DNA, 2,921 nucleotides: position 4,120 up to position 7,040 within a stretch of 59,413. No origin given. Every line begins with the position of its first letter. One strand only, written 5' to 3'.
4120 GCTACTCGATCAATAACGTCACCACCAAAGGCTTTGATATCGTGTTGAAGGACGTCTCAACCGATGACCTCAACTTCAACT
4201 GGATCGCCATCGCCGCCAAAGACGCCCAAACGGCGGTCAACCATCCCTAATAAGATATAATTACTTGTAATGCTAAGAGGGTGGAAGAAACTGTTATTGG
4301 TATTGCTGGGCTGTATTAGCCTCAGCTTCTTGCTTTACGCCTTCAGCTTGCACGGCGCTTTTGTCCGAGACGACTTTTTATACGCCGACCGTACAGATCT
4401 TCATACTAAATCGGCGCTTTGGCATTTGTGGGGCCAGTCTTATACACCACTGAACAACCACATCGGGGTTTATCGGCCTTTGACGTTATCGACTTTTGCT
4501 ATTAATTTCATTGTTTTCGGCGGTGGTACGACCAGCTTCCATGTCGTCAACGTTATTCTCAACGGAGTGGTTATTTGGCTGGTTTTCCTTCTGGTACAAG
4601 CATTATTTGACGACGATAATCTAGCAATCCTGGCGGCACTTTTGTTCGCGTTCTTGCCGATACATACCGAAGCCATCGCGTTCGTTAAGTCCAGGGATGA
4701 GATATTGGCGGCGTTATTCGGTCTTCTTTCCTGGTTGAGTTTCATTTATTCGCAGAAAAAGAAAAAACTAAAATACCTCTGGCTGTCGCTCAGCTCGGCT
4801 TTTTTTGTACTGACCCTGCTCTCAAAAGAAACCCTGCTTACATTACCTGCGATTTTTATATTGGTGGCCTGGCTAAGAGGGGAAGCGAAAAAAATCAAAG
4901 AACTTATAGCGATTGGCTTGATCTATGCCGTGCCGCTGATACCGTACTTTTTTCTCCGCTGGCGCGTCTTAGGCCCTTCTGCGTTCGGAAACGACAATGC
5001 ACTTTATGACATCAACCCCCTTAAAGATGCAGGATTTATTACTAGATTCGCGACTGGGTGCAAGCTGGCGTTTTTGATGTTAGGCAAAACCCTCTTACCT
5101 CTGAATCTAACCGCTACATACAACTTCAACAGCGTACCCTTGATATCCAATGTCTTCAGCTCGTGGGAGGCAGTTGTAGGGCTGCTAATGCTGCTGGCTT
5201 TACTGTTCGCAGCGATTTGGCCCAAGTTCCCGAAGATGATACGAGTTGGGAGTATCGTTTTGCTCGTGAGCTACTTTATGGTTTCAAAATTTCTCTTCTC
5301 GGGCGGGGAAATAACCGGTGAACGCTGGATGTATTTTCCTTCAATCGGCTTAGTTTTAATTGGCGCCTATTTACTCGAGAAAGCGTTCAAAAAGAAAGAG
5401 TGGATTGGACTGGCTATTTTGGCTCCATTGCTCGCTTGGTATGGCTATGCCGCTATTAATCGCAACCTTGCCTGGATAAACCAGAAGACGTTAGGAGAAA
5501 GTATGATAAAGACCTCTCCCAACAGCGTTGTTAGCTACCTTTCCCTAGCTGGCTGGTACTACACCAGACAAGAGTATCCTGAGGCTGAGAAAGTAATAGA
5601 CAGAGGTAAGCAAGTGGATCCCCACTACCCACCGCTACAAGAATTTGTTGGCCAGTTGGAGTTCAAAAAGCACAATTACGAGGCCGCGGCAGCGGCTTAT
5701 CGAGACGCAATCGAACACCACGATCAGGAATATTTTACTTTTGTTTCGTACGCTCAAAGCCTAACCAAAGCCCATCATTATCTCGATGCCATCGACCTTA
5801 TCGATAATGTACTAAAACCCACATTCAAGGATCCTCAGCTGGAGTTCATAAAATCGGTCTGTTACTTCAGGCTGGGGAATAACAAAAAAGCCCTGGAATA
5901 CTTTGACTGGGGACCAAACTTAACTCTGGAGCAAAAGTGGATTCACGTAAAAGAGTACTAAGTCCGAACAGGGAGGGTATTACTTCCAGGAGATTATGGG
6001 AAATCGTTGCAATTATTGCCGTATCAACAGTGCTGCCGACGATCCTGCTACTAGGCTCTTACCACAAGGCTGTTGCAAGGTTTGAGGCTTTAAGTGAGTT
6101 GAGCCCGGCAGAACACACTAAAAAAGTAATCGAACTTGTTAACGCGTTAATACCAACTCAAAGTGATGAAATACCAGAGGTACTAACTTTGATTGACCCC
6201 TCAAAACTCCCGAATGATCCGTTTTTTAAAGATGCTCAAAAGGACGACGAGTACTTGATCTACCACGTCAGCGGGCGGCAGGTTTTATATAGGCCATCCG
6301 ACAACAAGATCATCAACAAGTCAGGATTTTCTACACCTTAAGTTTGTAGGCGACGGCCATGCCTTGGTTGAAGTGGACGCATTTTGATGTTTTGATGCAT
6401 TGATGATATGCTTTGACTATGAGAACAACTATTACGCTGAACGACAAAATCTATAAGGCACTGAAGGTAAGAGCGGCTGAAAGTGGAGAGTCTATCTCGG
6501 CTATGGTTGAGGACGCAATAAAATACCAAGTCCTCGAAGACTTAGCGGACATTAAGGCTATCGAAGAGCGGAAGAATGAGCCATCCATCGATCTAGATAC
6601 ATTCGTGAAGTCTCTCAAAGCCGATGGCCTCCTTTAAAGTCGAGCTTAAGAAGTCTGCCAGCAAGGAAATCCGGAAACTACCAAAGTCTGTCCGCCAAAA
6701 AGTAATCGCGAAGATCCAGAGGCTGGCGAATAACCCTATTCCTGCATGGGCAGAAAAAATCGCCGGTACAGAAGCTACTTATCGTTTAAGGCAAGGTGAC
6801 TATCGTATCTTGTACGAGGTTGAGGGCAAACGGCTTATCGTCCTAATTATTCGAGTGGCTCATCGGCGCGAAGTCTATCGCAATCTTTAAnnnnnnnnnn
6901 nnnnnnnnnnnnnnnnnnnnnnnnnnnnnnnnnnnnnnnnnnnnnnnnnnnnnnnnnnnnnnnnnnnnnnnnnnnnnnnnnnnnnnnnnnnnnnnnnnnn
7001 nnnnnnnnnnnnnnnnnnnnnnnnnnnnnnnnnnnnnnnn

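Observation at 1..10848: Candidate self-contained surface-protein glycosylation locus: giant Thr/Ser-rich protein, two TMTC/PMT-like GT-C transferases and a Dpm1-like lipid-sugar synthase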

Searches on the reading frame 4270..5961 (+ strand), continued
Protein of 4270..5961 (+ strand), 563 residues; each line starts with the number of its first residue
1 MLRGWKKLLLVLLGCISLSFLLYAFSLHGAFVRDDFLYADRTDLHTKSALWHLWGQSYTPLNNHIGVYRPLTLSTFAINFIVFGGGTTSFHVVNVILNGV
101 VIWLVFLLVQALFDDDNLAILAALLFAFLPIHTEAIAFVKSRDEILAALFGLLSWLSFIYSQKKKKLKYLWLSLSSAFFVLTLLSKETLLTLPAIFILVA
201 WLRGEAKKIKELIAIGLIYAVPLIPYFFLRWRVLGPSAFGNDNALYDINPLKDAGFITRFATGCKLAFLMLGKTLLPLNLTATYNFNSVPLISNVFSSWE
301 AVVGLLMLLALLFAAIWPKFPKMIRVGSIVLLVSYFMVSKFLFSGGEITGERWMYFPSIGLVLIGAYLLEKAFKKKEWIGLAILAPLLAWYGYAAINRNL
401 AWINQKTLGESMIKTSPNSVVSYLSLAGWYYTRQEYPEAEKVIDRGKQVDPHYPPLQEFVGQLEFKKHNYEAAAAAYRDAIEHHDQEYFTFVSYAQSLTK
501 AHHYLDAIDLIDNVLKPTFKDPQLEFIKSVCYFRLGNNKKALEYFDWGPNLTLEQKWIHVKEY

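Call 35: search_solved_structures(query=A3, max_evalue=10, show_alignments=0)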
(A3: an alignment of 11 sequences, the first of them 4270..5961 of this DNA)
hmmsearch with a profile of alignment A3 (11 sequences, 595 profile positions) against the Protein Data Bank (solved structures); distinct sequences matched with E-value up to 10: 497 (the best 60 are shown).
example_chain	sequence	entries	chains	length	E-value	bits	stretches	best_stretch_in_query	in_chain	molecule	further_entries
9qhb_A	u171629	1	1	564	5.4e-135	454.8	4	418-586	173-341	Engineered tetratricopeptide repeat protein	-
1w3b_A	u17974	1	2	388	2.8e-83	284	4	409-578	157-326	UDP-N-ACETYLGLUCOSAMINE--PEPTIDE N-ACETYLGLUCOSAMINYLTRANSFERASE 110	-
6eou_A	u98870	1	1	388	1.1e-82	282.1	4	409-578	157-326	UDP-N-acetylglucosamine--peptide N-acetylglucosaminyltransferase 110 kDa subunit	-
8bu0_A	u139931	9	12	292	9e-70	239.5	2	420-586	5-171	Consensus tetratricopeptide repeat protein | Crystal structure of an 8-repeat consensus TPR superhelix with Zinc. | Monomer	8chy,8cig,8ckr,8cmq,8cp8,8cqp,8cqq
7yeh_B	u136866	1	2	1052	4.9e-65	223.8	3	409-584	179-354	UDP-N-acetylglucosamine--peptide N-acetylglucosaminyltransferase 110 kDa subunit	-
7yea_A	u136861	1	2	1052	7.5e-65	223.2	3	409-583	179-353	UDP-N-acetylglucosamine--peptide N-acetylglucosaminyltransferase 110 kDa subunit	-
7ntf_A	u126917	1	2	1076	1.6e-64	222.1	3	409-584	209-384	Isoform 1 of UDP-N-acetylglucosamine--peptide N-acetylglucosaminyltransferase 110 kDa subu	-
9qhc_A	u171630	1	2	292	8.2e-62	213.2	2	418-571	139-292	Engineered tetratricopeptide repeat protein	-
7y4i_A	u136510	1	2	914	9.8e-44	153.5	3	421-574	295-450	Probable UDP-N-acetylglucosamine--peptide N-acetylglucosaminyltransferase SPINDLY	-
8dtf_A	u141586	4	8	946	1.1e-43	153.3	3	421-574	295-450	Probable UDP-N-acetylglucosamine--peptide N-acetylglucosaminyltransferase SPINDLY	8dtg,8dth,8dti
7qdr_B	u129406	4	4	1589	1.1e-39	140.2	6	428-540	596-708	Tetratricopeptide repeat protein 37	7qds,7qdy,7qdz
9g8o_B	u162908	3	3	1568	1.1e-39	140.1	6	428-540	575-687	Superkiller complex protein 3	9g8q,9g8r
8bda_E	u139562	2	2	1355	7.7e-38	134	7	414-561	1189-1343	Intraflagellar transport protein 139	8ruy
6ted_Q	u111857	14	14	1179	6.4e-37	131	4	420-550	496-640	RNA polymerase-associated protein CTR9 homolog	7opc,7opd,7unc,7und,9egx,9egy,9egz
7oop_S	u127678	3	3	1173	6.6e-37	130.9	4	420-550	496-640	RNA polymerase-associated protein CTR9 homolog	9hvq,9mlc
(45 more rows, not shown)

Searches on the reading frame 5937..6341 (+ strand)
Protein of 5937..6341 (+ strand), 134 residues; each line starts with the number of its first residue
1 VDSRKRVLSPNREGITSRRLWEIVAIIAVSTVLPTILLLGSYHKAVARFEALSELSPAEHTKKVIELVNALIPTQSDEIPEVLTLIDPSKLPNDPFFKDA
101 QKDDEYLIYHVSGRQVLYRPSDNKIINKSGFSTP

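Call 5: search_protein_families(library=pfam, proteins=[window:5937-6341:+], max_evalue=0.01)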
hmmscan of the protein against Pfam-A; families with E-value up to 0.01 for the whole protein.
window:5937-6341:+ (134 aa): 0 families

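Call 6: search_protein_families(library=ncbifam, proteins=[window:5937-6341:+], max_evalue=0.01)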
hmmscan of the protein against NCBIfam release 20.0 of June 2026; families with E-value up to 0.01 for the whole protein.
window:5937-6341:+ (134 aa): 0 families

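Call 23: search_protein_families(library=phrogs, proteins=[window:5937-6341:+], max_evalue=0.01)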
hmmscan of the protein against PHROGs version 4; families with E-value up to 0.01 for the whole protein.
window:5937-6341:+ (134 aa): 0 families

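Call 42: find_homologous_proteins(query=A1, max_evalue=0.001)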
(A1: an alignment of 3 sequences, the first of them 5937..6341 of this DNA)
Query A1 (3 sequences) (134 aa, profile of the alignment): 1620 proteins with E <= 0.001 among 2815 candidates; the best 120 are listed.
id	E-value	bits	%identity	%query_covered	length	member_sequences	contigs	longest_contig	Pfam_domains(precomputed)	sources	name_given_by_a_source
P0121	9.7e-56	205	35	75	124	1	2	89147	-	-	-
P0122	5.2e-54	199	100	100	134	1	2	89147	-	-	-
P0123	7.1e-48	179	55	42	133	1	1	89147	-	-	-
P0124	1.6e-40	156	38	74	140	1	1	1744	-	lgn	-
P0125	3.5e-40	155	46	50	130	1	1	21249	-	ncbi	-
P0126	1.5e-37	146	45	50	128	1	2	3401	-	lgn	-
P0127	4.6e-32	128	37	87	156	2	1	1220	-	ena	-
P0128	4.9e-32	128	43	60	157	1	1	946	-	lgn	-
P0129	7.2e-32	128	33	85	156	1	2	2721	-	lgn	-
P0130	1.2e-31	127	42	50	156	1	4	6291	-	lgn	-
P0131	1.9e-31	126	42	49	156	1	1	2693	-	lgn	-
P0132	4.8e-31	125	34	50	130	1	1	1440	-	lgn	-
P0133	6.2e-31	125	40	59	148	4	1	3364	-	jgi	-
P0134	8.3e-31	124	44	49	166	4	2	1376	-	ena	-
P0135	8.9e-31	124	44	47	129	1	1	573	-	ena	-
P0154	4.6e-30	122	47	44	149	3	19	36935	-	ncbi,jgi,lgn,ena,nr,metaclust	ncbi:hypothetical protein A3E49_00005 [Candidatus Saccharibacteria bacterium RIFCSPHIGHO2_12_FULL_49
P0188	2.3e-29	120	32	90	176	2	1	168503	-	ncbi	-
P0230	2.2e-28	116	36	73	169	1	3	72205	-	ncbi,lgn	-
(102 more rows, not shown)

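Call 43: find_encoding_contigs(protein=P0154, flank=5000, max_places=2)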
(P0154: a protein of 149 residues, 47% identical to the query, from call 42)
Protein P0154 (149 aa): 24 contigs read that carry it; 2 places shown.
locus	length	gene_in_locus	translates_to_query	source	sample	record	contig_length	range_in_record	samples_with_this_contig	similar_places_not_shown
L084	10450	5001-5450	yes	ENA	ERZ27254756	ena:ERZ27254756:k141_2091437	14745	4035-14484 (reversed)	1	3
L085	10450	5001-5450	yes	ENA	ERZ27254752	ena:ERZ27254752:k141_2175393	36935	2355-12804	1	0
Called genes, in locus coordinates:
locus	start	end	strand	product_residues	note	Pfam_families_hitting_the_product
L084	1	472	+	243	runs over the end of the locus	?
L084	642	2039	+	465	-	PF13458:Peripla_BP_6, PF01094:ANF_receptor, PF13433:Peripla_BP_5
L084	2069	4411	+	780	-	PF02743:dCache_1, PF00672:HAMP, PF00512:HisKA, PF02518:HATPase_c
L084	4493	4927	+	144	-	PF00072:Response_reg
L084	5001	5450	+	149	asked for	-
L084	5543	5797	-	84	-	-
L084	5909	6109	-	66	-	PF10685:KGG (faint)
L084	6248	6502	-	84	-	PF01541:GIY-YIG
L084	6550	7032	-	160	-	-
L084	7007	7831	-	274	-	PF00480:ROK, PF02685:Glucokinase (faint)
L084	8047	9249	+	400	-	PF13509:S1_2 (faint), PF21710:Spt6_S1 (faint), PF24685:OB_RRP5_4th (faint), PF00575:S1, PF23459:S1_RRP5 (weak)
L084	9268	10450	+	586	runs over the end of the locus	PF04760:IF2_N, PF00009:GTP_EFTU, PF01926:MMR_HSR1, PF02421:FeoB_N (weak), PF22042:EF-G_D2, PF11987:IF-2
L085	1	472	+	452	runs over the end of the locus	PF13426:PAS_9, PF00512:HisKA, PF02518:HATPase_c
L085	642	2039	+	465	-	PF13458:Peripla_BP_6, PF01094:ANF_receptor, PF13433:Peripla_BP_5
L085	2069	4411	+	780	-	PF02743:dCache_1, PF00672:HAMP, PF00512:HisKA, PF02518:HATPase_c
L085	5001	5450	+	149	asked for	-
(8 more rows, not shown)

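Call 44: find_encoding_contigs(protein=P0188, flank=5000, max_places=1)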
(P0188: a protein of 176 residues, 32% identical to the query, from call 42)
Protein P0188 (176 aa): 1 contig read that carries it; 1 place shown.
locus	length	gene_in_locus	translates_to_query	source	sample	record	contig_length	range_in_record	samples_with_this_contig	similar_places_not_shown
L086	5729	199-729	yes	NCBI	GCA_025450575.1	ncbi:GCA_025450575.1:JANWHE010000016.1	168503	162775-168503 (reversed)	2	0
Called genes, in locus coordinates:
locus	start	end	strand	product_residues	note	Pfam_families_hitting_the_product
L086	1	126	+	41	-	?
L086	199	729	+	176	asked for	-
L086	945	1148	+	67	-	PF10685:KGG (weak)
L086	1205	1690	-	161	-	PF06114:Peptidase_M78 (weak)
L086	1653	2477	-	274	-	PF00480:ROK, PF02685:Glucokinase (weak)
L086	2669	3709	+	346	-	PF13509:S1_2 (faint), PF21710:Spt6_S1 (faint), PF24685:OB_RRP5_4th (faint), PF00575:S1, PF23459:S1_RRP5 (weak)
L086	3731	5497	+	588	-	PF04760:IF2_N, PF00009:GTP_EFTU, PF00025:Arf (faint), PF00071:Ras (weak), PF01926:MMR_HSR1, PF02421:FeoB_N (weak), PF22042:EF-G_D2, PF11987:IF-2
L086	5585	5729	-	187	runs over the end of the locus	-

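Call 45: find_encoding_contigs(protein=P0230, flank=5000, max_places=1)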
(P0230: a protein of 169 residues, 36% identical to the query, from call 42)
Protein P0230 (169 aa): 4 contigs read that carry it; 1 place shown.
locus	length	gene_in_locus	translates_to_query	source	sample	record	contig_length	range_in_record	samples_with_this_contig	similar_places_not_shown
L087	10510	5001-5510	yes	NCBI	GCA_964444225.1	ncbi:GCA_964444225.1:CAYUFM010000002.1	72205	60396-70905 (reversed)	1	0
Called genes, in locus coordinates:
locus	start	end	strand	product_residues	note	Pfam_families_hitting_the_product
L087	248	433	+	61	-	-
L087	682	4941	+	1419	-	-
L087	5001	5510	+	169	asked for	-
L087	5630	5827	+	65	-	PF10685:KGG (faint)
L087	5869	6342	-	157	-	-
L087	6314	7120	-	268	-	PF00480:ROK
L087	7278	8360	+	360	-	PF21710:Spt6_S1 (faint), PF00575:S1 (weak), PF13509:S1_2 (faint), PF00575:S1, PF23459:S1_RRP5 (weak)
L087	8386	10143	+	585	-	PF04760:IF2_N, PF00009:GTP_EFTU, PF00025:Arf (faint), PF00071:Ras (faint), PF01926:MMR_HSR1, PF02421:FeoB_N (weak), PF22042:EF-G_D2, PF11987:IF-2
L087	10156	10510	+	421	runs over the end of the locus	-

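Call 85: search_solved_structures(query=A1, max_evalue=10)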
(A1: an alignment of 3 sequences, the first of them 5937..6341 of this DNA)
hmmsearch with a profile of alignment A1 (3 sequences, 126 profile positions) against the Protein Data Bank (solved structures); distinct sequences matched with E-value up to 10: 1.
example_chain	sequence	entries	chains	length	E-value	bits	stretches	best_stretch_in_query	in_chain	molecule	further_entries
3mez_B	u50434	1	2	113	1.9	11.5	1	89-110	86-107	Mannose-specific lectin 3 chain 2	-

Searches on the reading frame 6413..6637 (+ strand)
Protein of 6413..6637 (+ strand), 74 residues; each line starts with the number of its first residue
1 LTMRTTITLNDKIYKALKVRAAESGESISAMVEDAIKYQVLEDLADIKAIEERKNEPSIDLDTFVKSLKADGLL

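Call 69: search_protein_families(library=pfam, proteins=[window:6413-6637:+], max_evalue=0.0001)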
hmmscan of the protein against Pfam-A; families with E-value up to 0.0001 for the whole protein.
window:6413-6637:+ (74 aa): 2 families
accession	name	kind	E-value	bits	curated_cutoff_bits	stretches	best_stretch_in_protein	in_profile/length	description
PF01402.27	RHH_1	-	5.6e-07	29.7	20.5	1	4-40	1-37/39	Ribbon-helix-helix protein, copG family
PF19891.5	DUF6364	-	9.2e-05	23.3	27.3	0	1-68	1-49/70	Family of unknown function (DUF6364)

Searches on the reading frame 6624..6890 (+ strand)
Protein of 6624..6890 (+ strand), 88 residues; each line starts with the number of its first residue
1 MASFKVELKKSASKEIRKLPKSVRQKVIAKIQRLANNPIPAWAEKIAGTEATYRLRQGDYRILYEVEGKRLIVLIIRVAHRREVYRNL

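Call 5: search_protein_families(library=pfam, proteins=[window:6624-6890:+], max_evalue=0.01)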
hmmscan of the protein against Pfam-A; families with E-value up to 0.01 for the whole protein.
window:6624-6890:+ (88 aa): 2 families
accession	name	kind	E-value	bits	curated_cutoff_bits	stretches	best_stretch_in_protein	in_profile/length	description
PF05016.21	ParE_toxin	-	1.1e-13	52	23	1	6-85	1-89/89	ParE toxin of type II toxin-antitoxin system, parDE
PF05973.20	Gp49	-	0.00019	21.8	23.9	1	14-75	1-67/90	Phage derived protein Gp49-like (DUF891)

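Call 6: search_protein_families(library=ncbifam, proteins=[window:6624-6890:+], max_evalue=0.01)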
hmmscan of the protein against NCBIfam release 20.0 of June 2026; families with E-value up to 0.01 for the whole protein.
window:6624-6890:+ (88 aa): 1 family
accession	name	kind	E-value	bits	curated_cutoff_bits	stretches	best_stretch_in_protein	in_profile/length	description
TIGR02385.1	RelE_StbE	subfamily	6.8e-06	26.5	27.9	1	6-85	2-88/88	type II toxin-antitoxin system mRNA interferase toxin, RelE/StbE family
